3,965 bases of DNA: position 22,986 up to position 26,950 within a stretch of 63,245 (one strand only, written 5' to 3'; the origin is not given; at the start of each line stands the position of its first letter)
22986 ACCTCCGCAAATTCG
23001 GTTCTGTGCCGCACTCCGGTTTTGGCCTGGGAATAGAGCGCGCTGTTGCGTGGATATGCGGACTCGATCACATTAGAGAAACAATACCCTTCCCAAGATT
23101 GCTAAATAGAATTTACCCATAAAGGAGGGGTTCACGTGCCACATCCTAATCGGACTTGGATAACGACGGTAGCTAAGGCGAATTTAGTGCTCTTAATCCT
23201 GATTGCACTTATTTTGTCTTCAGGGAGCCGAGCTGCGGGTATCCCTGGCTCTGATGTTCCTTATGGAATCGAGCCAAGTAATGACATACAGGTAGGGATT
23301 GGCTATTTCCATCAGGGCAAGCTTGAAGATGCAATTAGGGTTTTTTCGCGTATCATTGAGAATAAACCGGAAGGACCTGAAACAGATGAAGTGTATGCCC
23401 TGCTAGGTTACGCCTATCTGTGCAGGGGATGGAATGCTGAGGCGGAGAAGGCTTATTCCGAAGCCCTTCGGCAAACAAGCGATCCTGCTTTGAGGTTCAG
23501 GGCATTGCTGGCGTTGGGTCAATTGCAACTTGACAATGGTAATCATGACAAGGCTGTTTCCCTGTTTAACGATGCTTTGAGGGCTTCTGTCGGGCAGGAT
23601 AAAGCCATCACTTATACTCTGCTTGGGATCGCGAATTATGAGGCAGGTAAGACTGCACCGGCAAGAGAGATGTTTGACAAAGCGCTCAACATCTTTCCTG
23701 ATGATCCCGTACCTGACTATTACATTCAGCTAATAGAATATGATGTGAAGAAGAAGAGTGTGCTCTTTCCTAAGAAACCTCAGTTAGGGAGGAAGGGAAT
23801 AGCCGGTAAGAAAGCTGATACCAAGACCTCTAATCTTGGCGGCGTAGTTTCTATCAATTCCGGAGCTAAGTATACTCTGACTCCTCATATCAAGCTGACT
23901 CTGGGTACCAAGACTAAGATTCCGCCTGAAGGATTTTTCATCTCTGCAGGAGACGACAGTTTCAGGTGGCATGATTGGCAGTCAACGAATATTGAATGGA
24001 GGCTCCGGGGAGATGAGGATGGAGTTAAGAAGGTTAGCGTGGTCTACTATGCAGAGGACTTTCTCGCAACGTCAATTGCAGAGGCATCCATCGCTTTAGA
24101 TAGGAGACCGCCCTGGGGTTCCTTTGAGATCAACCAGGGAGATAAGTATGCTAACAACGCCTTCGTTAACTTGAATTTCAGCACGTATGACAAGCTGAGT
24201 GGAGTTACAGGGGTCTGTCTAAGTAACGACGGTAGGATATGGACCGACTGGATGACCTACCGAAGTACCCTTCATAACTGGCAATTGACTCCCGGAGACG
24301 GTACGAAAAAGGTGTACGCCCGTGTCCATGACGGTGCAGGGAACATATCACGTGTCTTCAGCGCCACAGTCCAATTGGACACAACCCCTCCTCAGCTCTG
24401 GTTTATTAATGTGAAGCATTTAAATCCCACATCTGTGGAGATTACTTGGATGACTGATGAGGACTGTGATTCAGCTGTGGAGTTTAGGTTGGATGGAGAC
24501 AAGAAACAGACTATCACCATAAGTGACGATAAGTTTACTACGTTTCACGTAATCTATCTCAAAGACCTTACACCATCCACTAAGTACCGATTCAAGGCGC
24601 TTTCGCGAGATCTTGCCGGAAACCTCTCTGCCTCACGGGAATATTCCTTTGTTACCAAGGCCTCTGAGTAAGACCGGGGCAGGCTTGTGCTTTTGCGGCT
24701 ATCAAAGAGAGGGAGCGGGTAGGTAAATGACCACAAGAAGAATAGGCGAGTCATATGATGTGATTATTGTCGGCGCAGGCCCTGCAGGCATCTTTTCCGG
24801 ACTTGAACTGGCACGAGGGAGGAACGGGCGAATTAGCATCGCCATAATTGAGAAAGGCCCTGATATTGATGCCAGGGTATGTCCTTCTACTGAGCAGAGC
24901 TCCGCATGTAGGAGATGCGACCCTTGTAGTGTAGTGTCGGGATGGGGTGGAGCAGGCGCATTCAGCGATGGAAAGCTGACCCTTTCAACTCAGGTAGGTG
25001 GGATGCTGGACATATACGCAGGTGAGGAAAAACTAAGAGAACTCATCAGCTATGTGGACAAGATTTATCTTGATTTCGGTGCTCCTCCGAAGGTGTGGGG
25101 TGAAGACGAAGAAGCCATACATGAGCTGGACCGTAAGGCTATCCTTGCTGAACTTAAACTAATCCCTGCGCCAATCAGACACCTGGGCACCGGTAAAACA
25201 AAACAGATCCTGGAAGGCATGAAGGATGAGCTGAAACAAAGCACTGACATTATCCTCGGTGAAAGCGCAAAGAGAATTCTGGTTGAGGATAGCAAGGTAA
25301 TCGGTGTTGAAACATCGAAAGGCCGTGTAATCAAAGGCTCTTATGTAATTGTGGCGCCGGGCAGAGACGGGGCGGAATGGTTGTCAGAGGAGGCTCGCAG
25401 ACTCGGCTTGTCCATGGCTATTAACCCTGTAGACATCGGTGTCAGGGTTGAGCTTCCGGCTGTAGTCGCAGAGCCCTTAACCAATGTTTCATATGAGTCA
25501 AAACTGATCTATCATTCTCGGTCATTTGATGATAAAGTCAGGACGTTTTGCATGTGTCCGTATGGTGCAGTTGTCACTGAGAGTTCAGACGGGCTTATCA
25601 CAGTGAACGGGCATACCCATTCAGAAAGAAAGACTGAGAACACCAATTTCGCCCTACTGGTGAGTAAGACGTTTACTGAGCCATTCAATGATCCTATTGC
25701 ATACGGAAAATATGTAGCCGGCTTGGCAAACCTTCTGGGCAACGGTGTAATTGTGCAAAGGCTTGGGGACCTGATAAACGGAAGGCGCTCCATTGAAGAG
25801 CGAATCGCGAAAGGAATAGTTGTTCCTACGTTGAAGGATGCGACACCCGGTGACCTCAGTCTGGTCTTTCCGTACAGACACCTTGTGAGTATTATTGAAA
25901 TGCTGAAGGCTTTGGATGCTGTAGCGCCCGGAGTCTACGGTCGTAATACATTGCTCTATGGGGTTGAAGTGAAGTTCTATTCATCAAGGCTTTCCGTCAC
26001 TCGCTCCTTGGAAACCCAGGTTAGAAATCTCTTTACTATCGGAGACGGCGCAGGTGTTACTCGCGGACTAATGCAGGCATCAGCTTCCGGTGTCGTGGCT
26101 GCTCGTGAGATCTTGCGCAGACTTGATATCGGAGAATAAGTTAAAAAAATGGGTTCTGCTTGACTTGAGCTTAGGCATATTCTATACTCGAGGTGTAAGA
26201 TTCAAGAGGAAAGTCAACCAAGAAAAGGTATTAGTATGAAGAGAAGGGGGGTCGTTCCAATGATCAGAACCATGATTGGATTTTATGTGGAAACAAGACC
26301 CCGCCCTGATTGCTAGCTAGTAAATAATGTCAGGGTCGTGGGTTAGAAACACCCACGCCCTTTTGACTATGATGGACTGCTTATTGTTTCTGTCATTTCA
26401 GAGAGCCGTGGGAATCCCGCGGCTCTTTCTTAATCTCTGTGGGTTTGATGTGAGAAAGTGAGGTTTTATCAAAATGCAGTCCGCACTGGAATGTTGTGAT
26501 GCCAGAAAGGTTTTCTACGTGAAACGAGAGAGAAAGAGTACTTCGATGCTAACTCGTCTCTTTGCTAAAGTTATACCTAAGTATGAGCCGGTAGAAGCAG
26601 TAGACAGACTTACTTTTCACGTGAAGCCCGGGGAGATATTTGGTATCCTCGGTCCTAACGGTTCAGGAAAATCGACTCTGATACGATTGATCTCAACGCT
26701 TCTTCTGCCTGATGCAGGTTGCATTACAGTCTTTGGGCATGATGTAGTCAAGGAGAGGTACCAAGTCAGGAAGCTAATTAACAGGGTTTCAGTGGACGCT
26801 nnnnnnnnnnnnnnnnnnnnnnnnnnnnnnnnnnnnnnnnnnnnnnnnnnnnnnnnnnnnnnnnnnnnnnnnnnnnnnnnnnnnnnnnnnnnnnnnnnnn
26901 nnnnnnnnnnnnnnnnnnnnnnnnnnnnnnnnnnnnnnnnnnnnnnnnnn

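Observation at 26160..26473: Five-segment leader-peptide attenuator controlling a DrrAB-like exporter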

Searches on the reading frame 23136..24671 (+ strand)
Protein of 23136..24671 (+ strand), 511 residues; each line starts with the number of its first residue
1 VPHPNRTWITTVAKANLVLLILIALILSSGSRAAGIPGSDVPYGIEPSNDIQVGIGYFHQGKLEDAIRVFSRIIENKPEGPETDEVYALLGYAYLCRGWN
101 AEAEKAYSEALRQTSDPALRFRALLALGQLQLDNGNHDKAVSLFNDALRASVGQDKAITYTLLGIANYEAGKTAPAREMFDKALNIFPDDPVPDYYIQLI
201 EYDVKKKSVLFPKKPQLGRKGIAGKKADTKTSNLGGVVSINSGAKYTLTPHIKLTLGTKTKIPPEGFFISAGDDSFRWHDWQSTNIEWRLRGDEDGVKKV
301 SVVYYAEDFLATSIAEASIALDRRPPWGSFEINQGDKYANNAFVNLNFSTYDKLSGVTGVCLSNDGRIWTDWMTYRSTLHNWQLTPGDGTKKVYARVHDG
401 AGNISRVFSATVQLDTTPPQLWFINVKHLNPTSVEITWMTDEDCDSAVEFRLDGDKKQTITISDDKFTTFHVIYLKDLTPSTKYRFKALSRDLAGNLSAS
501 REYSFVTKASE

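Call 6: search_protein_families(library=pfam, proteins=[window:23136-24671:+])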
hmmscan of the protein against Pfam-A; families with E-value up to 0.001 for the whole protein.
window:23136-24671:+ (511 aa): 15 families
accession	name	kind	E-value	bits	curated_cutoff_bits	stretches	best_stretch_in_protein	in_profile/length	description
PF07719.23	TPR_2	-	1.2e-17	62.9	27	0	85-113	2-30/34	Tetratricopeptide repeat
PF13424.12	TPR_12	-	3.3e-17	62.9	30.1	2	121-188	3-76/77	Tetratricopeptide repeat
PF13432.12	TPR_16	-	1e-15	58.3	32.7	3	125-191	1-65/65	Tetratricopeptide repeat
PF13428.12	TPR_14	-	6.9e-15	54.5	23.5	0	122-153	2-33/44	Tetratricopeptide repeat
PF00515.34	TPR_1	-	2.5e-12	46.5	27.8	0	157-190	1-34/34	Tetratricopeptide repeat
PF13181.12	TPR_8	-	2.5e-10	40.1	25.7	0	122-150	2-30/34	Tetratricopeptide repeat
PF13174.12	TPR_6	-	2.1e-09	37.8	26.3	0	162-189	5-32/33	Tetratricopeptide repeat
PF14559.12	TPR_19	-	2.5e-09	37.8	25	0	132-191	2-59/68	Tetratricopeptide repeat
PF16656.11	Pur_ac_phosph_N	-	7.7e-08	33.2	30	1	424-507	6-93/93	Purple acid Phosphatase, N-terminal domain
PF13830.11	DUF4192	-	2.3e-05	24.9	27.8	0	135-189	249-303/321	Domain of unknown function (DUF4192)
PF17874.7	TPR_MalT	-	4.3e-05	23.4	45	0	57-150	90-190/336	MalT-like TPR region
PF13176.12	TPR_7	-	5.1e-05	23.5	27.9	0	123-149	1-27/36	Tetratricopeptide repeat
PF13414.12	TPR_11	-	0.00016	21.8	26.8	0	57-95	4-39/42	TPR repeat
PF00041.27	fn3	-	0.00042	20.9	25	1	419-501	3-79/84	Fibronectin type III domain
PF09976.15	TPR_21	-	0.00079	19.6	25.5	0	100-185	92-174/193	Tetratricopeptide repeat-like domain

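Call 7: search_protein_families(library=ncbifam, proteins=[window:23136-24671:+])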
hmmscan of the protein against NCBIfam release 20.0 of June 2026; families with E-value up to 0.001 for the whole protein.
window:23136-24671:+ (511 aa): 16 families
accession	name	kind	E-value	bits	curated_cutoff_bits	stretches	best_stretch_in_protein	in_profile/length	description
TIGR02521.1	type_IV_pilW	equivalog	3.3e-12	46.5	154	1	50-195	34-173/234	type IV pilus biogenesis/stability protein PilW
TIGR02917.1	PEP_TPR_lipo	equivalog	1.9e-11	42.7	312.2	1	54-208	370-514/899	XrtA/PEP-CTERM system TPR-repeat protein PrsT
TIGR02795.1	tol_pal_ybgF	equivalog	5.7e-10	39.8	90.1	1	48-145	3-100/119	tol-pal system protein YbgF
NF033762.1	social_mot_Tgl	equivalog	3.3e-09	36.5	225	1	52-188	36-167/252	social motility TPR repeat lipoprotein Tgl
NF040959.1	MamA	equivalog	7.6e-09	35.3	200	1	54-190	44-172/204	magnetosome protein MamA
NF052312.1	T9SS_PorW_SprE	equivalog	7.9e-09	34.7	250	1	57-150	151-245/716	type IX secretion system periplasmic lipoprotein PorW/SprE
NF052415.1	T3SS_chap_SctY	equivalog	2.4e-07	31.2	70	0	122-185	7-68/106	type III secretion apparatus assembly chaperone SctY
TIGR03302.1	OM_YfiO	subfamily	1.5e-06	27.9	81.4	0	20-108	7-94/239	outer membrane protein assembly factor BamD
NF047446.1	barrel_OmpL47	domain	4.1e-06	27.1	40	1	341-413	4-67/68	OmpL47-type beta-barrel domain-containing protein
NF002725.1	PRK02603.1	equivalog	5.2e-06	26.6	143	1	93-187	44-143/173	photosystem I assembly protein Ycf3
TIGR00990.1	3a0801s09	subfamily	4.1e-05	22.4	757.25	0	98-200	379-477/615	mitochondrial import receptor subunit TOM70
NF047371.1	FlcA_CTERM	equivalog_domain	0.0002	20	300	0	134-203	412-485/646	periplasmic flagellar collar protein FlcA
NF047507.1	TPR_BatC_Lepto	exception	0.00027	20.5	175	0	58-116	69-128/214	TPR repeat-containing protein BatC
NF045522.1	MXAN_2561_fam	equivalog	0.00083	18.9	150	0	410-502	160-252/304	MXAN_2561 family MXYO-CTERM-anchored protein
NF033920.0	C39_PA2778_fam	equivalog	0.00085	18.8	150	0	100-186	172-253/255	PA2778 family cysteine peptidase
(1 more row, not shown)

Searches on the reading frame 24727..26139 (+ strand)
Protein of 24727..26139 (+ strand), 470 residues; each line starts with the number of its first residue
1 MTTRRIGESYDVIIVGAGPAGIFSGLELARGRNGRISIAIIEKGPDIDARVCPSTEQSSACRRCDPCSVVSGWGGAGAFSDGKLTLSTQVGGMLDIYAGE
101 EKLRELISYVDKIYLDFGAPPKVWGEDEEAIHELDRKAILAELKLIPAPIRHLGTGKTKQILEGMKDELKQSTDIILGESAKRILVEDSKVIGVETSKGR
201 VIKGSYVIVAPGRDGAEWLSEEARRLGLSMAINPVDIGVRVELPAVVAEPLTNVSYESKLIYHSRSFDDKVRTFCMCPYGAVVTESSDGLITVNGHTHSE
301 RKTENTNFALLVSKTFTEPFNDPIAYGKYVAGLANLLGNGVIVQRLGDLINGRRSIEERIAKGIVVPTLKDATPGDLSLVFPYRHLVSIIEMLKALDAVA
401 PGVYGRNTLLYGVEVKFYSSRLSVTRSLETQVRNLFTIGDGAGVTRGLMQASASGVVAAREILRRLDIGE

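Call 6: search_protein_families(library=pfam, proteins=[window:24727-26139:+])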
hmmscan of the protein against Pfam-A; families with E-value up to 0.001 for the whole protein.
window:24727-26139:+ (470 aa): 6 families
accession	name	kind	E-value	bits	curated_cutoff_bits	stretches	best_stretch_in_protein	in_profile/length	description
PF21688.3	FAD-depend_C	-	3.6e-13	50.6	27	1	259-415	35-195/197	FAD-dependent protein, C-terminal domain-like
PF01134.28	GIDA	-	3.9e-11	43.1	22.1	1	376-466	303-387/391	Glucose inhibited division protein A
PF07992.20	Pyr_redox_2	-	8.3e-10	39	26.1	0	10-52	1-35/291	Pyridine nucleotide-disulphide oxidoreductase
PF01266.30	DAO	-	6.7e-06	26.3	27.9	0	11-47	1-34/353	FAD dependent oxidoreductase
PF03486.20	HI0933_like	-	6.4e-05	23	50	0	11-48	2-36/244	HI0933-like protein Rossmann domain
PF00890.30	FAD_binding_2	-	8.2e-05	22.4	20.4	0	11-46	1-33/414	FAD binding domain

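Call 7: search_protein_families(library=ncbifam, proteins=[window:24727-26139:+])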
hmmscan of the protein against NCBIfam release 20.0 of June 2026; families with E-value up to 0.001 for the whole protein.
window:24727-26139:+ (470 aa): 8 families
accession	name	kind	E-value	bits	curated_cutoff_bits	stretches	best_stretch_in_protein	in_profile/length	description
NF004943.0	PRK06292.2-1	equivalog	2.9e-06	26.3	432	0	156-242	209-297/456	dihydrolipoyl dehydrogenase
TIGR01350.1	lipoamide_DH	equivalog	5.6e-06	25.3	408.8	0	409-464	275-331/461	dihydrolipoyl dehydrogenase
NF003585.0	PRK05249.1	equivalog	1.6e-05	23.7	465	0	9-46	6-40/464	Si-specific NAD(P)(+) transhydrogenase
TIGR00275.1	TIGR00275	subfamily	1.8e-05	23.8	183.8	0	12-51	1-37/401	aminoacetone oxidase family FAD-binding enzyme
TIGR01292.1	TRX_reduct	equivalog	3.6e-05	22.7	343.45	0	10-37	1-28/300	thioredoxin-disulfide reductase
TIGR02032.1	GG-red-SF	subfamily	0.00011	22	158.8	0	10-43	1-31/297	geranylgeranyl reductase family protein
NF007542.0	PRK10157.1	subfamily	0.00031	19.6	610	0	171-245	121-193/428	FAD-dependent oxidoreductase FixC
NF005691.0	PRK07494.1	equivalog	0.00052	18.7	459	0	8-45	7-42/404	UbiH/UbiF family hydroxylase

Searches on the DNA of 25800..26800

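Call 3: search_rna_families(source=window, start=25800, end=26800, threshold=evalue, max_evalue=10, show_alignments=3)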
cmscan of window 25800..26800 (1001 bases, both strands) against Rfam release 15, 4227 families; matches with E-value up to 10: 2.
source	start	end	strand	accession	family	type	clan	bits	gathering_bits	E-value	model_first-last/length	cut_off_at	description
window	26298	26343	+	RF03630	mir-2818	Gene; miRNA;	-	15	90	8.6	1-60/60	no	mir-2818 microRNA precursor family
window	26306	26365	+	RF00113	SIB_RNA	Gene; antitoxin;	-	14.3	56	8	1-147/147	no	Short Intergenic Abundant RNA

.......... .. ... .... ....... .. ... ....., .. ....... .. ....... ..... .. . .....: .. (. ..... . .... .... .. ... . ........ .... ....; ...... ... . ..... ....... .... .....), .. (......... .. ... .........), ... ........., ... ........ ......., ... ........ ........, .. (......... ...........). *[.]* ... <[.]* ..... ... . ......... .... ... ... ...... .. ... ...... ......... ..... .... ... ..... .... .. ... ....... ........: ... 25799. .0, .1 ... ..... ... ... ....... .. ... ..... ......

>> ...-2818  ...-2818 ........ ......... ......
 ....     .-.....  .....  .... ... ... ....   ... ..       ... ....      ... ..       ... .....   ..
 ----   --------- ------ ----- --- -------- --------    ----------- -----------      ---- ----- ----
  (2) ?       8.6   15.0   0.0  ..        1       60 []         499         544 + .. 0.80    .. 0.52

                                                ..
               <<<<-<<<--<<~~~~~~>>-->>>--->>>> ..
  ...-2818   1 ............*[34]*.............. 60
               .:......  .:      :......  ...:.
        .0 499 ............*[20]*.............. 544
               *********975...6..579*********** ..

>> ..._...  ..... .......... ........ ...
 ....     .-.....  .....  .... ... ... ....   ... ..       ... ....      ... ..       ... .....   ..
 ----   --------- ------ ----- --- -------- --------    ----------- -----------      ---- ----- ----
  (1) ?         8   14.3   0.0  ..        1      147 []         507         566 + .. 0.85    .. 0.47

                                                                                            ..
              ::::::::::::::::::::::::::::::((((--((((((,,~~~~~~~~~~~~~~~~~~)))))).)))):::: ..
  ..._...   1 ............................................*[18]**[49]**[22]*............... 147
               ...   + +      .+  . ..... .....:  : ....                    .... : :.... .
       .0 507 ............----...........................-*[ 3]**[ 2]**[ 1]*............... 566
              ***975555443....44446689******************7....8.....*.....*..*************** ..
